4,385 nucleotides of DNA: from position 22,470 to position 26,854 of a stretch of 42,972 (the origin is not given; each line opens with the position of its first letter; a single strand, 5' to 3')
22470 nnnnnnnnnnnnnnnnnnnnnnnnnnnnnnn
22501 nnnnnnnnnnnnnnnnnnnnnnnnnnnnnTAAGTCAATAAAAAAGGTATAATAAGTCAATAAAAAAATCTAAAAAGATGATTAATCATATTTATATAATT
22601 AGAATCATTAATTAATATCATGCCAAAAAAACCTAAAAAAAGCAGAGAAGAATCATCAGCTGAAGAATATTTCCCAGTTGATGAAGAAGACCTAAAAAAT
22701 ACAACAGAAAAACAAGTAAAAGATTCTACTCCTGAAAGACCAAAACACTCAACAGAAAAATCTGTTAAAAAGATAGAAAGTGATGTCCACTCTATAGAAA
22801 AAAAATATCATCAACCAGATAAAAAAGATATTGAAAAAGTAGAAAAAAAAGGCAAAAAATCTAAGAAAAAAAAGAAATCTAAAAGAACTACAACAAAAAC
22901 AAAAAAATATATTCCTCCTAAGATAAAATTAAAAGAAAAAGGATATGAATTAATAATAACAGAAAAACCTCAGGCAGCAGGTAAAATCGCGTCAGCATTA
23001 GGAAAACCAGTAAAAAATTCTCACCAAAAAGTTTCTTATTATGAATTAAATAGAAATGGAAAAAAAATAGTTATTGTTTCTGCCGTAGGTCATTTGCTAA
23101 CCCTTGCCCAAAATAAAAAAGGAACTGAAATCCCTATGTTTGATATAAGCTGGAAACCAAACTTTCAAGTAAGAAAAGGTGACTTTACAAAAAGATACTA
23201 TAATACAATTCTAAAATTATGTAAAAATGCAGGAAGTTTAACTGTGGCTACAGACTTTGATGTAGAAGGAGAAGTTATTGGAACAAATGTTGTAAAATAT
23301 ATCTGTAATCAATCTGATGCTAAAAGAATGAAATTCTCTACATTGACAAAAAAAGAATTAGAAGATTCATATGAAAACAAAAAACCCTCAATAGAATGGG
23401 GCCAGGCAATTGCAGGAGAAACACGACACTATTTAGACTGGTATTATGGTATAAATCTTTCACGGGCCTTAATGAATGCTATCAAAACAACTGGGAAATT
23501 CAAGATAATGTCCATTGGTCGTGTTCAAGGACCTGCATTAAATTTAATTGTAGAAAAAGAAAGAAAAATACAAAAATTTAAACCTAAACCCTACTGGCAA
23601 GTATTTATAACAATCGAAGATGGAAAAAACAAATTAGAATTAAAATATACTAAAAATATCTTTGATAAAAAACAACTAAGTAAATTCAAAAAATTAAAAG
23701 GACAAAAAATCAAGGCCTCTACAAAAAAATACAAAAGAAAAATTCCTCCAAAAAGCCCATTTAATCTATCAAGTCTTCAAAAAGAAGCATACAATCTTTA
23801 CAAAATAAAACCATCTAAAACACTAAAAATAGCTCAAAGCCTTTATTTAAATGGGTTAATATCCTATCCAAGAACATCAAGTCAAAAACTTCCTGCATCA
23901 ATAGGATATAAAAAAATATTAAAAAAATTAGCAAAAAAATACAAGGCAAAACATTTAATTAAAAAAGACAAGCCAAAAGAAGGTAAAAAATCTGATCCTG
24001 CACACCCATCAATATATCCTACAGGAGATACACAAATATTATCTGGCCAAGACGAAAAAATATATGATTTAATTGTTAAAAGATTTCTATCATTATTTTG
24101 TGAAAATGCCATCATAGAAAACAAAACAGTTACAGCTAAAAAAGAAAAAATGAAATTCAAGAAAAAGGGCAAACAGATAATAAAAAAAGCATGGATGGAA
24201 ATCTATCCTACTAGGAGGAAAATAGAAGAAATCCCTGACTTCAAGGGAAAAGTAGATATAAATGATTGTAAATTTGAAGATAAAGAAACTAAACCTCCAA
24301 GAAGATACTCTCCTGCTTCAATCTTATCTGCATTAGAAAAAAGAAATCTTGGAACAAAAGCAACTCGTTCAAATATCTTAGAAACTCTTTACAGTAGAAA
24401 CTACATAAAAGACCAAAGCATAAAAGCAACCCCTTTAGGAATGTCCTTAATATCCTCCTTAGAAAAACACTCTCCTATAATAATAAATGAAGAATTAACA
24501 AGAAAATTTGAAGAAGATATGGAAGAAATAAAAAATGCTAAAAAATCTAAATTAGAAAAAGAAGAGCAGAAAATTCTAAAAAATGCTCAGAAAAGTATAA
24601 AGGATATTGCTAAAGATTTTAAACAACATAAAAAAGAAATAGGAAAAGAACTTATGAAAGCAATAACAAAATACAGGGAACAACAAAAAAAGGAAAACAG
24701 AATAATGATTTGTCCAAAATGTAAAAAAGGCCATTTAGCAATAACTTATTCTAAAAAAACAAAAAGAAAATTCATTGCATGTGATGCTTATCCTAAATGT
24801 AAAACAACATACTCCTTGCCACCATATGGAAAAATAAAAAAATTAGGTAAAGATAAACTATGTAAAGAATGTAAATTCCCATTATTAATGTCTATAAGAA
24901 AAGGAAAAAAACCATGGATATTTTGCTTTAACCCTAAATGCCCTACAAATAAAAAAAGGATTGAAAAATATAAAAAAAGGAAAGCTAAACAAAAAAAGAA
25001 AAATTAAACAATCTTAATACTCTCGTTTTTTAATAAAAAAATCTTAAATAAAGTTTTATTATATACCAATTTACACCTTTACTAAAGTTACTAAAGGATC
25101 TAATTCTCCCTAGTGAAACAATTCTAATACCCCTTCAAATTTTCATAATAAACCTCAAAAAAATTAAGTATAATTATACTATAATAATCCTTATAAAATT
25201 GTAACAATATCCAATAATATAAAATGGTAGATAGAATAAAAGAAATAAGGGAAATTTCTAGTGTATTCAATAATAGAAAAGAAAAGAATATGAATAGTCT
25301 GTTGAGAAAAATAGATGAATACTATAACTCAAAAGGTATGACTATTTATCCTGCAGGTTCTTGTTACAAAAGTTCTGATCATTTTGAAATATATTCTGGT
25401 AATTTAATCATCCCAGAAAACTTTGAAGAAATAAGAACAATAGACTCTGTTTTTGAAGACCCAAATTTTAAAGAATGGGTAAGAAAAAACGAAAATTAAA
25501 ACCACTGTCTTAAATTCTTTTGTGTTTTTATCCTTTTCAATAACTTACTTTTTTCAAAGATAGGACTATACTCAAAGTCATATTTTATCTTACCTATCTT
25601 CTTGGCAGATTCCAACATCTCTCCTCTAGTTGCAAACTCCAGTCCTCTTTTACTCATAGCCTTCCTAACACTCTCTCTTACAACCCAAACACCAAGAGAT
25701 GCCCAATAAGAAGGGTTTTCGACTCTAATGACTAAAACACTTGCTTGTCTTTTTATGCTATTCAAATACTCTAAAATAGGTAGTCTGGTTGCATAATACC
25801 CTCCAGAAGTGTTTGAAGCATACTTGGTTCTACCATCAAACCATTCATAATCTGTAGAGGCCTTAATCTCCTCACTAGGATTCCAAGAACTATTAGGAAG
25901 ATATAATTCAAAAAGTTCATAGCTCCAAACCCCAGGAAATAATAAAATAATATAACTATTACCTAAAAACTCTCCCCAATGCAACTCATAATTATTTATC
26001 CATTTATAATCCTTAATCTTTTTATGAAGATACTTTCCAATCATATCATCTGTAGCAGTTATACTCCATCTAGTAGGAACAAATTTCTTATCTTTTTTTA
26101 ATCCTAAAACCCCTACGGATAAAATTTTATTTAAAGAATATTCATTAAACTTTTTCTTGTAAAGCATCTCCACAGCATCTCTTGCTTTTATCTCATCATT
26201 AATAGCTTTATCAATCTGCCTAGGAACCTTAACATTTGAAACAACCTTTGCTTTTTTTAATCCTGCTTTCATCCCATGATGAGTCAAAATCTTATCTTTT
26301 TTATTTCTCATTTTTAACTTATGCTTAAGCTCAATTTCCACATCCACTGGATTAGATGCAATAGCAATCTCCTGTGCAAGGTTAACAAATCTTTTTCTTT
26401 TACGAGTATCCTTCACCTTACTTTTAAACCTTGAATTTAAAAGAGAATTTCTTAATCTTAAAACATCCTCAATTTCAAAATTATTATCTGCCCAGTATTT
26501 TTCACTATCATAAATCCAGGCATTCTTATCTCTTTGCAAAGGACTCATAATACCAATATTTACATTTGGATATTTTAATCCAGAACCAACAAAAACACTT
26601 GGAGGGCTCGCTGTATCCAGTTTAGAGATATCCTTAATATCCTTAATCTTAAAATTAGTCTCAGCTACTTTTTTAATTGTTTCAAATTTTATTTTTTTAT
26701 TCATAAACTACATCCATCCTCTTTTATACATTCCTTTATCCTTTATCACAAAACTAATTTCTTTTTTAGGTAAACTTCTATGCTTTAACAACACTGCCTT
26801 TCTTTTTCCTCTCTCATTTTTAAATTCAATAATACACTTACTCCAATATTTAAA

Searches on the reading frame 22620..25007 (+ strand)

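Call 25: search_protein_families(library=pfam, proteins=[window:22620-25007:+], max_evalue=0.00001)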
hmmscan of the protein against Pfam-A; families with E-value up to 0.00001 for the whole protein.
window:22620-25007:+ (795 aa): 3 families
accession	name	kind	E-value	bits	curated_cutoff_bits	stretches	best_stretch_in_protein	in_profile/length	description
PF01131.25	Topoisom_bac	-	2.1e-107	360.1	35.1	1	263-644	7-406/411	DNA topoisomerase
PF01751.28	Toprim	-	6e-12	46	23.1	1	110-241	1-95/96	Toprim domain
PF01396.24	Zn_ribbon_Top1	-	7.8e-10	38.8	32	1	697-735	3-38/39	Topoisomerase DNA binding C4 zinc finger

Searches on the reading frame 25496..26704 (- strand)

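Call 25: search_protein_families(library=pfam, proteins=[window:25496-26704:-], max_evalue=0.00001)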
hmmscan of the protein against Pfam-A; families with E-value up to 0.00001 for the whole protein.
window:25496-26704:- (402 aa): 2 families
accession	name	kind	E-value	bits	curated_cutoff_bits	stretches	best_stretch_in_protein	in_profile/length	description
PF04894.17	Nre_N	-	1.2e-79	268.4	25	1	19-275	19-270/270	Archaeal Nre, N-terminal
PF04895.17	Nre_C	-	2.2e-29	102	27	1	288-401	2-110/110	Archaeal Nre, C-terminal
